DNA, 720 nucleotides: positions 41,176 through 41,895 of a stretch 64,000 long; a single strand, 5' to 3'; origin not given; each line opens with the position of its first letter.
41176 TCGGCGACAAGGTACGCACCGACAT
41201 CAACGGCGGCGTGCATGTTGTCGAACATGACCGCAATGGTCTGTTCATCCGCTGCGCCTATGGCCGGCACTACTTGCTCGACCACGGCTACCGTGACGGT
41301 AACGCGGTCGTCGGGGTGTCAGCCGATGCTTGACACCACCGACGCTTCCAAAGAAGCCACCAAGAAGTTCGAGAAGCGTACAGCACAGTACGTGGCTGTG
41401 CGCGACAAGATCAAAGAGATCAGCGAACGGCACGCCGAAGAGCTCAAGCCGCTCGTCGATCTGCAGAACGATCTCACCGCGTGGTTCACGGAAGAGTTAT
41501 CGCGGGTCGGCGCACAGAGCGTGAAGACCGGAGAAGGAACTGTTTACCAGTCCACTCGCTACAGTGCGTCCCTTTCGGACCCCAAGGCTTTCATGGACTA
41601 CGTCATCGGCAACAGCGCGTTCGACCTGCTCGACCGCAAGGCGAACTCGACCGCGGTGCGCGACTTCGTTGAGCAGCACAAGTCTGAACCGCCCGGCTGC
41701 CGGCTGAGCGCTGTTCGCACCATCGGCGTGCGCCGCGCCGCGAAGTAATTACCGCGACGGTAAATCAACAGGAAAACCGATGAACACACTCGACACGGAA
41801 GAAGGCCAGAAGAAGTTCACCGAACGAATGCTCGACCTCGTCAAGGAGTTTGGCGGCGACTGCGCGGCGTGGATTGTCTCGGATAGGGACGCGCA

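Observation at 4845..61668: A 15-bp palindrome, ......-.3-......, occurs 17 times perfectly (22 with one mismatch) across the genome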

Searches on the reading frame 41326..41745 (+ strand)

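Call 43: search_protein_families(library=phrogs, proteins=[window:41326-41745:+], max_evalue=0.001)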
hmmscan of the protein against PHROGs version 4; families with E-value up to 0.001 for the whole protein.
window:41326-41745:+ (140 aa): 1 family
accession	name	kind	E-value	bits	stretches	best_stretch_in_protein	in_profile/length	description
phrog_13900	-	head and packaging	1.8e-24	87.6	1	17-137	14-131/132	minor head protein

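Call 97: search_protein_families(library=ncbifam, proteins=[window:41326-41745:+], max_evalue=0.01)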
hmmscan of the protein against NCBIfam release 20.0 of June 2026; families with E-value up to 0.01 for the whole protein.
window:41326-41745:+ (140 aa): 0 families
